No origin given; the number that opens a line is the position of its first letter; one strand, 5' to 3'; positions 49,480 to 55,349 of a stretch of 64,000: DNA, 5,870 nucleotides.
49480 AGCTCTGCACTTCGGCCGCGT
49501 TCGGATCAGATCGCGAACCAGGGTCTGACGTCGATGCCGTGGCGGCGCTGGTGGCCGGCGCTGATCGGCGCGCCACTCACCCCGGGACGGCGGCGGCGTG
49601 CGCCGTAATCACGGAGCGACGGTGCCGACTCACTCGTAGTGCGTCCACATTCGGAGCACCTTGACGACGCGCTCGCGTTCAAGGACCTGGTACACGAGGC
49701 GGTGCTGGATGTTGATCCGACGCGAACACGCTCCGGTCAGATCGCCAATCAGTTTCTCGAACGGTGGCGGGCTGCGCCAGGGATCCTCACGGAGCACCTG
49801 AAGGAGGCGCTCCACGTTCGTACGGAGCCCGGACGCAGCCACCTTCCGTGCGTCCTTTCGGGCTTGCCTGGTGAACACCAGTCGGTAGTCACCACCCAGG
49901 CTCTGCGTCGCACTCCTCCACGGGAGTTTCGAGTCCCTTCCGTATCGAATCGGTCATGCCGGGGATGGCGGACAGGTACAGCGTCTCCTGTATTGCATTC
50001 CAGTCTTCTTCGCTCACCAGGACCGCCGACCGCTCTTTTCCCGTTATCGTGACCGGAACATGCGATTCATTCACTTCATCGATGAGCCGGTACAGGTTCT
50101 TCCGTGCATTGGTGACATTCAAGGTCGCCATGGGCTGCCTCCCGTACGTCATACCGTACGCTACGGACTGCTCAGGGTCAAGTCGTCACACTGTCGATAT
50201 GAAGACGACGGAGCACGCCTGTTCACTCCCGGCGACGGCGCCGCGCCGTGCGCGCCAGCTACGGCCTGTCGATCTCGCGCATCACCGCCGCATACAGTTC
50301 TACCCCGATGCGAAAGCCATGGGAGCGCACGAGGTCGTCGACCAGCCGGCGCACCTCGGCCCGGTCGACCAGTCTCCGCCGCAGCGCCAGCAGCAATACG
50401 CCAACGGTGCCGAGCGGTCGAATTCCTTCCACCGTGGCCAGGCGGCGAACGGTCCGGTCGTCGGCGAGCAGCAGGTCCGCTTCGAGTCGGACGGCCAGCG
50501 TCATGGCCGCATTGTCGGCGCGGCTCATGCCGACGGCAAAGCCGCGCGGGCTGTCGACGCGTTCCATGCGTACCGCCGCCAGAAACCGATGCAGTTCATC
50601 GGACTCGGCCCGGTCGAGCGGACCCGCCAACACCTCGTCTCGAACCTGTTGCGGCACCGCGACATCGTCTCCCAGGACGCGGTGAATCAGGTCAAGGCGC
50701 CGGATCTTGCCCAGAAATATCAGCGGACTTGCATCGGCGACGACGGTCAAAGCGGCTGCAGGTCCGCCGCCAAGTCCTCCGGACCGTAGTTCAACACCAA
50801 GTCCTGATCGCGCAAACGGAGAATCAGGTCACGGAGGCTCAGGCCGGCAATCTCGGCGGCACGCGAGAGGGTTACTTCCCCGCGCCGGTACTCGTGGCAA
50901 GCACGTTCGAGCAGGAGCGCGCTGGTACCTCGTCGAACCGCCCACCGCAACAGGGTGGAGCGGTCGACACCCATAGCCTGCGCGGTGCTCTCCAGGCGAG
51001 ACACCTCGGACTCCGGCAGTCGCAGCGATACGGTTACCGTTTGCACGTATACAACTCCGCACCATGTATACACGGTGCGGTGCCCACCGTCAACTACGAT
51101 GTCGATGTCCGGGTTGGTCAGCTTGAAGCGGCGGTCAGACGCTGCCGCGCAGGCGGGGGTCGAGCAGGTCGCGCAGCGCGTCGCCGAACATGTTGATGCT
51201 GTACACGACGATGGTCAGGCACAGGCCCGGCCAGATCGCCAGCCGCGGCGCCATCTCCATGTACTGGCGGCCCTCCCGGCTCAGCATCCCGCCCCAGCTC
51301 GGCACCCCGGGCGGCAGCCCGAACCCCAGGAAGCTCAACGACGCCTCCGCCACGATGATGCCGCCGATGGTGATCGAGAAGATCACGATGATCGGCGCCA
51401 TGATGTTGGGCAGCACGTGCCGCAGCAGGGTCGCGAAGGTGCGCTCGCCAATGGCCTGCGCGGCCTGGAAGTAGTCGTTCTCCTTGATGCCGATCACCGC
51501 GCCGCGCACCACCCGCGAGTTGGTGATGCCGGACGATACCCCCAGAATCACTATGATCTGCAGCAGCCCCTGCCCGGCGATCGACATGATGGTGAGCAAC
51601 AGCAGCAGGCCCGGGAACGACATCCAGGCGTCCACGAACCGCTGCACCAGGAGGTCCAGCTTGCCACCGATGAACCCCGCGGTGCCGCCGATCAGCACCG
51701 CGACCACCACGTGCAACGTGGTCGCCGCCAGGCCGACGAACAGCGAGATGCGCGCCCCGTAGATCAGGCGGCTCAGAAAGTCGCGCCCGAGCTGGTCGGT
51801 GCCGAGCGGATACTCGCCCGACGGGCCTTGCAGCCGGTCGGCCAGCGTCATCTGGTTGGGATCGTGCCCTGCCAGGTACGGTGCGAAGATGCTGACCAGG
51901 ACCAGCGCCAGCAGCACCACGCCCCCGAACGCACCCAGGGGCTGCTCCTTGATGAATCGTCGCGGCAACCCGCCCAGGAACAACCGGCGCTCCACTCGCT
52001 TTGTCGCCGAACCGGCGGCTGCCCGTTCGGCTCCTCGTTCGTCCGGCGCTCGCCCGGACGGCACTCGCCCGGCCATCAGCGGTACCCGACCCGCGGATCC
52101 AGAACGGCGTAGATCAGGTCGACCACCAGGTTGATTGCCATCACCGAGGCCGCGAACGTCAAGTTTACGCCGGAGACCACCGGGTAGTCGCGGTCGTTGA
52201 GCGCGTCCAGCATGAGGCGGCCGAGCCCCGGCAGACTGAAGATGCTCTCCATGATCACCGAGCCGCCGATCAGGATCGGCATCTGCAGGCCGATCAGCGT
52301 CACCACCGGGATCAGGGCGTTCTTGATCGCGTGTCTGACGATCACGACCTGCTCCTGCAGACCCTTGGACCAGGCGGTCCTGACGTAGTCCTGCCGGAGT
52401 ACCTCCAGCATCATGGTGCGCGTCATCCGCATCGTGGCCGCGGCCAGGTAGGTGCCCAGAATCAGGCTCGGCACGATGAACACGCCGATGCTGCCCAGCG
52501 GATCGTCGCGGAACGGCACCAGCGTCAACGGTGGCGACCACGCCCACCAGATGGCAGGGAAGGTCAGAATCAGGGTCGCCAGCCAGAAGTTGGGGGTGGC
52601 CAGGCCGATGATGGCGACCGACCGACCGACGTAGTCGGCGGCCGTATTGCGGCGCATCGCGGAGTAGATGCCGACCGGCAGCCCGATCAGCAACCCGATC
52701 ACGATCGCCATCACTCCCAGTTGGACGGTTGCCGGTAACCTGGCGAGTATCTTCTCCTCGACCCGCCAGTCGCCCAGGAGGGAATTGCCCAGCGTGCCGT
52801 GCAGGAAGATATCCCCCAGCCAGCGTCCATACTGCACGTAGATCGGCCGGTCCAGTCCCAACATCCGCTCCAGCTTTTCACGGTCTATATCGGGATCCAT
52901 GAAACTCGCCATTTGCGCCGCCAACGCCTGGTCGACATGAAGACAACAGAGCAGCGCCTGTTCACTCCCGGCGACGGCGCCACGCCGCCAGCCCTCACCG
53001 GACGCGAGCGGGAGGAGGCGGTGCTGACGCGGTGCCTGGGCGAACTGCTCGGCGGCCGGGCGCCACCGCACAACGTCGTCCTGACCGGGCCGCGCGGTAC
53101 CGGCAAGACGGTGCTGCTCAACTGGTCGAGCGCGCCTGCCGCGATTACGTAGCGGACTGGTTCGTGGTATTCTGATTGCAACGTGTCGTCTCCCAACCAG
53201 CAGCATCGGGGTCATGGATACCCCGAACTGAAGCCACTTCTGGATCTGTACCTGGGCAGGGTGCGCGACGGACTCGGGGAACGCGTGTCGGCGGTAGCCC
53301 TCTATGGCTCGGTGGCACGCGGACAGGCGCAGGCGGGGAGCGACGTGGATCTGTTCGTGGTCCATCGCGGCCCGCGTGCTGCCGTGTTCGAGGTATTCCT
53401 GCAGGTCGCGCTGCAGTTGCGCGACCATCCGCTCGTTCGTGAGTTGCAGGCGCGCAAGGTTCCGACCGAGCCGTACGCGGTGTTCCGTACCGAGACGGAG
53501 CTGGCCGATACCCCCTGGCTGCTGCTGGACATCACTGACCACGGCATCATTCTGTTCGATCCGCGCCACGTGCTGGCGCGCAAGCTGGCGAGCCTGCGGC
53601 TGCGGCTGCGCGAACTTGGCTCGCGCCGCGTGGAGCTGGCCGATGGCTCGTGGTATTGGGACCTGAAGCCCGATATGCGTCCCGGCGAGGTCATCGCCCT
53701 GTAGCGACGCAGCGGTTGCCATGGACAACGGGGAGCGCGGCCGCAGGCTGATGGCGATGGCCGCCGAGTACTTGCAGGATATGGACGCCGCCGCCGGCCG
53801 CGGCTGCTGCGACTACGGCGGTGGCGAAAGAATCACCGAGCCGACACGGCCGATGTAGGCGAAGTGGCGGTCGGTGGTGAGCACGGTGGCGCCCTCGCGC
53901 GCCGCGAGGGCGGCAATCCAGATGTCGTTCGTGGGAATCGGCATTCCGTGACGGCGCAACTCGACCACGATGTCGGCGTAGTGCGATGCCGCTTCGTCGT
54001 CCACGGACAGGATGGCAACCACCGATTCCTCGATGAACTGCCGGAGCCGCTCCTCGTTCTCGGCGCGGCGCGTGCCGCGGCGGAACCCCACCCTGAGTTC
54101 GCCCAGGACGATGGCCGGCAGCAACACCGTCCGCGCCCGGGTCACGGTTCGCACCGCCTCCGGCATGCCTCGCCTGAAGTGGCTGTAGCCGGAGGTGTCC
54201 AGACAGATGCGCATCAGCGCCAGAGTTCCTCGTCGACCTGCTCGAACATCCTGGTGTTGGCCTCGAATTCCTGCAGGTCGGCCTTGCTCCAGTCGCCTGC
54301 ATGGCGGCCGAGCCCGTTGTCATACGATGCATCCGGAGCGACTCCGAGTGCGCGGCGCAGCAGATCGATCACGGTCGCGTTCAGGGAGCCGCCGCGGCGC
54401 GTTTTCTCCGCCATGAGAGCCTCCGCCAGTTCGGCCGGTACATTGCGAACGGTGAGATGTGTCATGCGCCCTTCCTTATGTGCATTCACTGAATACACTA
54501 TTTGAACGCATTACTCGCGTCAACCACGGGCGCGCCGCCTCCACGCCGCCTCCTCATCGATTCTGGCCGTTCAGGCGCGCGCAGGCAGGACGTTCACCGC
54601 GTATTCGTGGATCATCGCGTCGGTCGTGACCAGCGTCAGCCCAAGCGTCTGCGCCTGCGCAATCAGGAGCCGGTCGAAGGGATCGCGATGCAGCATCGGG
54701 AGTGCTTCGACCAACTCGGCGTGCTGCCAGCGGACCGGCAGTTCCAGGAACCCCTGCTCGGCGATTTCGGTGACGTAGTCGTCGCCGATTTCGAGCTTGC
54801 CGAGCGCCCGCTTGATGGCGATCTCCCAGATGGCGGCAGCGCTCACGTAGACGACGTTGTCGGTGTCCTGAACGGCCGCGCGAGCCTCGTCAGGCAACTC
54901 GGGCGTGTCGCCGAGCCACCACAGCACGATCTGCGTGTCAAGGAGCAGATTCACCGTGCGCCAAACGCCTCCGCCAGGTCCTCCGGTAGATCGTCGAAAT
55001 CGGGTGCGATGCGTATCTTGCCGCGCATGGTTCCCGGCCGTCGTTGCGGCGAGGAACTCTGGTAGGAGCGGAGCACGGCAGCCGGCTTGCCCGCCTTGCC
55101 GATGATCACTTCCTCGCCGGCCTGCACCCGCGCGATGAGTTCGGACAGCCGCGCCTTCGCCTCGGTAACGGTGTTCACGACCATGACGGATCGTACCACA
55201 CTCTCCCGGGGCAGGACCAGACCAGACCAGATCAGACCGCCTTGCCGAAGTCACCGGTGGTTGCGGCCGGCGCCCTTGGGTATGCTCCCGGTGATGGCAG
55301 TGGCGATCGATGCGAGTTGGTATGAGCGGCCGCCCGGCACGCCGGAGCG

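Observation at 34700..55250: A 20-kb toxin-antitoxin graveyard: at least 11 TA loci plus many broken copies, recombined with paralogous dppBC cassettes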

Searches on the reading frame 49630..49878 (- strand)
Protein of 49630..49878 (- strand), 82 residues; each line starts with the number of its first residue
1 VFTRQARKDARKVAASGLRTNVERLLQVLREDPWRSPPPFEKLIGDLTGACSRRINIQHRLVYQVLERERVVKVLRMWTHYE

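Call 52: search_protein_families(library=pfam, max_evalue=0.001, proteins=[window:49630-49878:-])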
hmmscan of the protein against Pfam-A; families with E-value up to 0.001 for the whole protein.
window:49630-49878:- (82 aa): 2 families
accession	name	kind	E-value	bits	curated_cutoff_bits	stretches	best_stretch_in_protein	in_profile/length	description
PF06769.20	YoeB_toxin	-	1.7e-08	34.8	27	1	20-81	21-80/80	YoeB-like toxin of bacterial type II toxin-antitoxin system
PF05016.21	ParE_toxin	-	3.9e-05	24.6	23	1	2-80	3-85/89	ParE toxin of type II toxin-antitoxin system, parDE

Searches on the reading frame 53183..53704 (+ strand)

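Call 51: search_protein_families(library=padloc, max_evalue=0.001, proteins=[window:53183-53704:+])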
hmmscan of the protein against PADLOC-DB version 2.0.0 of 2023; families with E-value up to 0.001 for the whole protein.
window:53183-53704:+ (173 aa): 8 families
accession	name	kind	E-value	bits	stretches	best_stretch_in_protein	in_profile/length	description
PDLC04903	PDC-S09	-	2.5e-09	35.4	1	17-66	8-57/108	-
PDLC04902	PDC-S09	-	4.5e-08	31.3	1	34-71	20-57/97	-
PDLC04368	PDC-M05A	-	7.1e-08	30.5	1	31-79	103-152/201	-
PDLC04907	PDC-S09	-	9.6e-08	30.1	1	34-123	26-113/114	-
PDLC04904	PDC-S09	-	9.8e-08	30.2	1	35-68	25-58/104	-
PDLC04369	PDC-M05A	-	2.4e-07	28.6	1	22-90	90-154/201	-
PDLC04906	PDC-S09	-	1.4e-06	26.6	1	35-81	24-69/98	-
PDLC04905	PDC-S09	-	0.00049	18.4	0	35-79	21-66/101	-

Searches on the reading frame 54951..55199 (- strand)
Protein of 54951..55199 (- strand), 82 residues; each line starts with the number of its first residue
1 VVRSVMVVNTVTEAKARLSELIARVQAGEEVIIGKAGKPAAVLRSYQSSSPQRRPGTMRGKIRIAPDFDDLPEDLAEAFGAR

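Call 27: search_protein_families(library=pfam, max_evalue=0.001, proteins=[window:54951-55199:-])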
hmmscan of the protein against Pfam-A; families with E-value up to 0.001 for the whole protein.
window:54951-55199:- (82 aa): 1 family
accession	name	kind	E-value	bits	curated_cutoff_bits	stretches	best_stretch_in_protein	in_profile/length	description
PF02604.26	PhdYeFM_antitox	-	3.9e-09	36.6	29.8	1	8-47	3-43/74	Antitoxin Phd_YefM, type II toxin-antitoxin system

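Call 28: search_protein_families(library=ncbifam, max_evalue=0.01, proteins=[window:54951-55199:-])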
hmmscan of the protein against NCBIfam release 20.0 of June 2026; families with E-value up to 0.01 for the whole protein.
window:54951-55199:- (82 aa): 2 families
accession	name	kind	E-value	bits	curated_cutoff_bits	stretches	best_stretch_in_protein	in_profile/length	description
TIGR01552.1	phd_fam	subfamily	8.7e-11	41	20.8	1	10-47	3-40/53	type II toxin-antitoxin system prevent-host-death family antitoxin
NF050009.1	TA_VapB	equivalog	0.00059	20.3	60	1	48-76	34-62/65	type II toxin-antitoxin system VapB family antitoxin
